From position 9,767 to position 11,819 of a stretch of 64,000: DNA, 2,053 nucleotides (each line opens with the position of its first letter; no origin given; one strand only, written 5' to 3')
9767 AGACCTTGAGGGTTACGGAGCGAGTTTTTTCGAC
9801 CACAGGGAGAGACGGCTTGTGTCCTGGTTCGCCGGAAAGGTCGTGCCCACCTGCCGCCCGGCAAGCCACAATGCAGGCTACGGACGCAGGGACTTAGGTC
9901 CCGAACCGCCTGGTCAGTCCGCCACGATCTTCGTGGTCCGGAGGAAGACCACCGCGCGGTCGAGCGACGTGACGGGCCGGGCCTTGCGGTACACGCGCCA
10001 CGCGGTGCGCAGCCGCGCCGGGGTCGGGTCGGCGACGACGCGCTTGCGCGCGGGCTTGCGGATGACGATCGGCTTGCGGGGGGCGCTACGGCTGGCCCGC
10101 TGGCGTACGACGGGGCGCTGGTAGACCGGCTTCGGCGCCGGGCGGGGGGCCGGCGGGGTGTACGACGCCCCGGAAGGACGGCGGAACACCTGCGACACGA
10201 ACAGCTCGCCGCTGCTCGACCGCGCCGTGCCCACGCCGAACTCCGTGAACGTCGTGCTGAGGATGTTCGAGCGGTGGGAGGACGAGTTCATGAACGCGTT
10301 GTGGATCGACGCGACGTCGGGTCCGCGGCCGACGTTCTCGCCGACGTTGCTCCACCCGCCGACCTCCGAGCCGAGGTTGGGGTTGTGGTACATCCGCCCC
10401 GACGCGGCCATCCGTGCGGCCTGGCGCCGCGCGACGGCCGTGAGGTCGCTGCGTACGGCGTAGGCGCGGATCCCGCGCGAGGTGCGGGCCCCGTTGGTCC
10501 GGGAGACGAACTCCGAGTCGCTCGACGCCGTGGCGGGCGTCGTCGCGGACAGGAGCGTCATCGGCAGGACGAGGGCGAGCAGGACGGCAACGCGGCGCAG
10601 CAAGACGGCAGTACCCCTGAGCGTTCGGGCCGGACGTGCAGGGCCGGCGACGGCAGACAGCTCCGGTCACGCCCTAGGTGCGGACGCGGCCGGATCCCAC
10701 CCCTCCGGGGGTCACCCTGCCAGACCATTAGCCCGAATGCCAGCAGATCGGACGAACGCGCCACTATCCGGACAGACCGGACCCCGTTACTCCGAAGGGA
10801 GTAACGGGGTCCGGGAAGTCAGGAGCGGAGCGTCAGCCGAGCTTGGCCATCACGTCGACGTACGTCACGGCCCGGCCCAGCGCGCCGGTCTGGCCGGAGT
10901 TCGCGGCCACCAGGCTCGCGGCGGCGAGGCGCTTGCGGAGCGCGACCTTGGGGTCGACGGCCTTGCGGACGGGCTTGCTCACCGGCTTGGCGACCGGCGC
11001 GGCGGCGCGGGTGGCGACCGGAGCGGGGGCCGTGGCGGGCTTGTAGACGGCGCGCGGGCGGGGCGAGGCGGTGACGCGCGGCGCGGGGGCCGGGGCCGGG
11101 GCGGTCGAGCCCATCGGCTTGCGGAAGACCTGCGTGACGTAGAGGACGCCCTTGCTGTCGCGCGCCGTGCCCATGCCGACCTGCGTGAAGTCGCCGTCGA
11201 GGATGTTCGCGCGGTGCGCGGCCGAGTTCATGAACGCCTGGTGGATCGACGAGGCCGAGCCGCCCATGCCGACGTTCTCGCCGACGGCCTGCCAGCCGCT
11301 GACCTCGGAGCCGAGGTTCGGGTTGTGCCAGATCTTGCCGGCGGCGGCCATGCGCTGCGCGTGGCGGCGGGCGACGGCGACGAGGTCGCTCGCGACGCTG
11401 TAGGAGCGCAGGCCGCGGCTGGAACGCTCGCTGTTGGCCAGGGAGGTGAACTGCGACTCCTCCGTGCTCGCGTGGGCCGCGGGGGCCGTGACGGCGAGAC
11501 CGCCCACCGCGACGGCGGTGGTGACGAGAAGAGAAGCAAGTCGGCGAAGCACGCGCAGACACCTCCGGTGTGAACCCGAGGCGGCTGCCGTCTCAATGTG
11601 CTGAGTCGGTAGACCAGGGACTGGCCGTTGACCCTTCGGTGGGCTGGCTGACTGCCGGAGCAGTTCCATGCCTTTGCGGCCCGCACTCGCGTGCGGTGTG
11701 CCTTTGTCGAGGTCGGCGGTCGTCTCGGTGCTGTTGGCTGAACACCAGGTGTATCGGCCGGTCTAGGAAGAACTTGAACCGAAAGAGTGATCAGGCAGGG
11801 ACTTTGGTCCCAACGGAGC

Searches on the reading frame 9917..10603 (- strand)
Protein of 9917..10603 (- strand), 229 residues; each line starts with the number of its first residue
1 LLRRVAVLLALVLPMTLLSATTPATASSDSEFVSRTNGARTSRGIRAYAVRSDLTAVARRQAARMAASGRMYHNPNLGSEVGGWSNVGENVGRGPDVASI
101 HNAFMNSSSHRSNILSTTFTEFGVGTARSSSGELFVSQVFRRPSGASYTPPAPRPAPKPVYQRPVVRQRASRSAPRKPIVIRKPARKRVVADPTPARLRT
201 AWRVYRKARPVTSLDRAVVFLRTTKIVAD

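Call 77: search_protein_families(library=pfam, proteins=[window:9917-10603:-], max_evalue=0.001)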
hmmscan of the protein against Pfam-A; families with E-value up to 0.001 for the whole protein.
window:9917-10603:- (229 aa): 1 family
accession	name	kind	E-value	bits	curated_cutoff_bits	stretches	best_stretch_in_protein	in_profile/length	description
PF00188.32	CAP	-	8.6e-14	52.8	21.1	1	34-140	2-117/117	Cysteine-rich secretory protein family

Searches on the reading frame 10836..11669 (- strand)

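Call 77: search_protein_families(library=pfam, proteins=[window:10836-11669:-], max_evalue=0.001)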
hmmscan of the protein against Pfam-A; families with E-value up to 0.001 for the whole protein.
window:10836-11669:- (278 aa): 1 family
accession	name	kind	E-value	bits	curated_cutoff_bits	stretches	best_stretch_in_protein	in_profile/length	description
PF00188.32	CAP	-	3.8e-15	57.2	21.1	1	77-182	3-117/117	Cysteine-rich secretory protein family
